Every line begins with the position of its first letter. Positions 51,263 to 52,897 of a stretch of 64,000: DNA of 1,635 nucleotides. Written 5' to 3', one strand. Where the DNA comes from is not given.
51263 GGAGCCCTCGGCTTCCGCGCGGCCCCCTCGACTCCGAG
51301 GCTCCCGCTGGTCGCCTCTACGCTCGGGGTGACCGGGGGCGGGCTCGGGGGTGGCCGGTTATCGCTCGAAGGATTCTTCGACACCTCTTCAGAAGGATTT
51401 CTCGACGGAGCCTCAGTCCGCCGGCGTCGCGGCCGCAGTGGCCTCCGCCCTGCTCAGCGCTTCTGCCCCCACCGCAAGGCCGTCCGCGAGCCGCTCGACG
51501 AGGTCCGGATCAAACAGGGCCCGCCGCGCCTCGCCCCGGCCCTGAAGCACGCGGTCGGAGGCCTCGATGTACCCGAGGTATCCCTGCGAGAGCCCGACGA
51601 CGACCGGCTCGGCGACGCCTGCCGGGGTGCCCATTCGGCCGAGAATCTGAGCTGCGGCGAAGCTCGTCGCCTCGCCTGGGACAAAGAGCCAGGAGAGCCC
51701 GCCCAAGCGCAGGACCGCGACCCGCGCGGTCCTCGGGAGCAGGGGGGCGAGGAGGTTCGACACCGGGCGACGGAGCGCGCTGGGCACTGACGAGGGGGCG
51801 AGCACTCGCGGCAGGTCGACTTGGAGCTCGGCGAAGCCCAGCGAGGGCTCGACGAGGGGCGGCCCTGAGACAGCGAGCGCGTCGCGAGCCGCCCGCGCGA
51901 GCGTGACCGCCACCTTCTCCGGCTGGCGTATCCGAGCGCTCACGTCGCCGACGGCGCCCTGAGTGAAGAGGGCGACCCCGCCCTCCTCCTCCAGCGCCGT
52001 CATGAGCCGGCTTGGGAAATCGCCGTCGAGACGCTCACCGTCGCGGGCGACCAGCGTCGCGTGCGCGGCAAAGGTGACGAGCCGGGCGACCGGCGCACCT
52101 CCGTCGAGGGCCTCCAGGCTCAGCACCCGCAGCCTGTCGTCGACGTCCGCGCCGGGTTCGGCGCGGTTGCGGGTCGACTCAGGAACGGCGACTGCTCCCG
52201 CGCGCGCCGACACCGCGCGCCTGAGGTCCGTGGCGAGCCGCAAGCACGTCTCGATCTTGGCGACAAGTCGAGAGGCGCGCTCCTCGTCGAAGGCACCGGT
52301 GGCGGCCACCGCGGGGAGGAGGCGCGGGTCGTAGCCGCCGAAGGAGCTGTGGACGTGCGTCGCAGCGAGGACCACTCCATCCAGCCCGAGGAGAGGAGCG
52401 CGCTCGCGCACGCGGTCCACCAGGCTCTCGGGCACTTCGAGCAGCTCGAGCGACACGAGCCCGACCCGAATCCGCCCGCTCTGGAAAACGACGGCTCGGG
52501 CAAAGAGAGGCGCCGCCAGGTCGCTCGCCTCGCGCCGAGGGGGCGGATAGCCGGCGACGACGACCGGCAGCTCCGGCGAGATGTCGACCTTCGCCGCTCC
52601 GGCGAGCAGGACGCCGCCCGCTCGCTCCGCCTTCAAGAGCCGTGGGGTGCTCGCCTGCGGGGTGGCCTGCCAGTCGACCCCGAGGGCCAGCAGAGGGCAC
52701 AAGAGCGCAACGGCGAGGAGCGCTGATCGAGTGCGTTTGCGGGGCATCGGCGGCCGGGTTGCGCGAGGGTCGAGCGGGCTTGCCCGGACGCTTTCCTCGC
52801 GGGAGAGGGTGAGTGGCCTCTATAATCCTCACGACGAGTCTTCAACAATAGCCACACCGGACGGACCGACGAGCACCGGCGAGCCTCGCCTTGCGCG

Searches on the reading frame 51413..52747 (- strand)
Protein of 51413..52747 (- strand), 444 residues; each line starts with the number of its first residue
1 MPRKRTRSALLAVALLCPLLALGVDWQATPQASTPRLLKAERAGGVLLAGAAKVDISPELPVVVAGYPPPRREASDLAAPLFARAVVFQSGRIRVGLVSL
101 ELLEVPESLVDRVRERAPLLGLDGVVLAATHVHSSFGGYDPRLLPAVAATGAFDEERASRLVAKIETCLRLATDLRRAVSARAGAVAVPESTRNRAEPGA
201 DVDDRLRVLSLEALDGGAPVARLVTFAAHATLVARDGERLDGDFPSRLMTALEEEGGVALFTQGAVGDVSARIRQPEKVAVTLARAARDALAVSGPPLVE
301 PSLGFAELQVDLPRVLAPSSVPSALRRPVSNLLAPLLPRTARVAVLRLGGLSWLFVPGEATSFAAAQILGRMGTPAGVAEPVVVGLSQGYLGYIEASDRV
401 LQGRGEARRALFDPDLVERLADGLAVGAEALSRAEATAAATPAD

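Call 41: search_protein_families(library=pfam, proteins=[window:51413-52747:-], max_evalue=0.001)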
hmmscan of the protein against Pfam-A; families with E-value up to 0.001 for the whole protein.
window:51413-52747:- (444 aa): 1 family
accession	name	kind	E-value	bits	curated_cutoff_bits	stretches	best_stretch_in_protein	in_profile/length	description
PF04734.18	Ceramidase_alk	-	5.1e-14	52.3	32.1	1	49-275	3-260/509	Neutral/alkaline non-lysosomal ceramidase, N-terminal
